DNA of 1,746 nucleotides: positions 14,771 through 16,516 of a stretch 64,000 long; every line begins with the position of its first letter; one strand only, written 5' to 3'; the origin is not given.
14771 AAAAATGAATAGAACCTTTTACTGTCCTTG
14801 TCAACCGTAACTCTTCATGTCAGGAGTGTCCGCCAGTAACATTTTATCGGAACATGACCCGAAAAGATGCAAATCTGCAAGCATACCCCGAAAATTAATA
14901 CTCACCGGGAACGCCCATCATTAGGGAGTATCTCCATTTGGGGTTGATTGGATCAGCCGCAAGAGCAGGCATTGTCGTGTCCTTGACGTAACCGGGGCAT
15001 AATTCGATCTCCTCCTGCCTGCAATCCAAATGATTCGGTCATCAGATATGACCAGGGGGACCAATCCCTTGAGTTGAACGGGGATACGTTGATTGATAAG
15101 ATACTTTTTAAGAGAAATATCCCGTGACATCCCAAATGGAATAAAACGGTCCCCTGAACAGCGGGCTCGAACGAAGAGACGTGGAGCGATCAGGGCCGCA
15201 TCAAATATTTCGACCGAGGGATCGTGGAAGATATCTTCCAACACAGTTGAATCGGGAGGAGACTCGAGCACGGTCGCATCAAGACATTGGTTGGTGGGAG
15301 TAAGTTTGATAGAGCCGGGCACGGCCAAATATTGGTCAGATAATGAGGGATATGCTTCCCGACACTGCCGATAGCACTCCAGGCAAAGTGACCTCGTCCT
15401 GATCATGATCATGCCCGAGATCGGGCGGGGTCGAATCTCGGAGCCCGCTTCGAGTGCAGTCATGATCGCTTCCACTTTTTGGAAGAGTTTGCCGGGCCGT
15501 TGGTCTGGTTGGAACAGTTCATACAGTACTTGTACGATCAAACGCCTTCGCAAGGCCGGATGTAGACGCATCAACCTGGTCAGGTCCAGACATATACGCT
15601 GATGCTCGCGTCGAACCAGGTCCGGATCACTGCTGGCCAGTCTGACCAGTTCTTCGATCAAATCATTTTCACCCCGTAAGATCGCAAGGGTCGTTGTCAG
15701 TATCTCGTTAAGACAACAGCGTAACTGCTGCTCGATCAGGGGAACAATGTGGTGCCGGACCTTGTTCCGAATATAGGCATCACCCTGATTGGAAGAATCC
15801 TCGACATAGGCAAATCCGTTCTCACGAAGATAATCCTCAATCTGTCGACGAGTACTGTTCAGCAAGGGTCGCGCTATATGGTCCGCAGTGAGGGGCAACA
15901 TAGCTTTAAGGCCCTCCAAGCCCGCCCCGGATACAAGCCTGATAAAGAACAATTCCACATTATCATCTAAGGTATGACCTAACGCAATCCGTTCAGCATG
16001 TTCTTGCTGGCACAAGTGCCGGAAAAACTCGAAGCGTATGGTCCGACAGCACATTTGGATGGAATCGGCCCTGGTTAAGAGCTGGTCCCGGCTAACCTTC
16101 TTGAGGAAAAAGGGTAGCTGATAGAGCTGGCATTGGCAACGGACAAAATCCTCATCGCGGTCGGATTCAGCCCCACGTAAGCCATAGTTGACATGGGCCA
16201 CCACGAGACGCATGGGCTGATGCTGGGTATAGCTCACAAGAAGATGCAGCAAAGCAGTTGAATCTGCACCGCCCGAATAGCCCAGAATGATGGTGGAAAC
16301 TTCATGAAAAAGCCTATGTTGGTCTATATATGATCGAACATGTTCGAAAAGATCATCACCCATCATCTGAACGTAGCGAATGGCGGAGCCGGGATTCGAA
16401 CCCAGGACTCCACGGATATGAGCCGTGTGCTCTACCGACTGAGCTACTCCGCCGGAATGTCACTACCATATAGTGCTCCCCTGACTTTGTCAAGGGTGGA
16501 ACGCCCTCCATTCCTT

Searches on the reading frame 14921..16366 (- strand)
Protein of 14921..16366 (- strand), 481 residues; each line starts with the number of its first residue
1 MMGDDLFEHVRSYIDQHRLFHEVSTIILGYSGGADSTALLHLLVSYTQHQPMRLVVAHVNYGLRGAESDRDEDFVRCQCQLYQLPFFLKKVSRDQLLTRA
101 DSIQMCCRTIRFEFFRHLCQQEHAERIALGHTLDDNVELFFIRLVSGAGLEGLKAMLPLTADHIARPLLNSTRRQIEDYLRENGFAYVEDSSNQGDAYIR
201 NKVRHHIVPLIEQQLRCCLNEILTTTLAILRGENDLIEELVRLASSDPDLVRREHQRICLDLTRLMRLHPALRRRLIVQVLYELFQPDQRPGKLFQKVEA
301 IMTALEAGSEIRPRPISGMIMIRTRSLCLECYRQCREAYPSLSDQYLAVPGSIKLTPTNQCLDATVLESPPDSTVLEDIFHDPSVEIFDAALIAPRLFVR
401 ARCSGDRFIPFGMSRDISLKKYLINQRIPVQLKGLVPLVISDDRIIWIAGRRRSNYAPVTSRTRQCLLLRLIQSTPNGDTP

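Call 16: search_protein_families(library=pfam, proteins=[window:14921-16366:-], max_evalue=0.00001)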
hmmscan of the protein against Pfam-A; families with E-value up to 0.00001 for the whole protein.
window:14921-16366:- (481 aa): 2 families
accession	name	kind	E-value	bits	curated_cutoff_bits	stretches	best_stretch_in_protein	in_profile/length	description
PF01171.26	ATP_bind_3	-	1e-47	162.7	27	1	26-205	2-181/182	PP-loop family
PF11734.13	TilS_C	-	8.8e-10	38.3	22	1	397-456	1-60/74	TilS substrate C-terminal domain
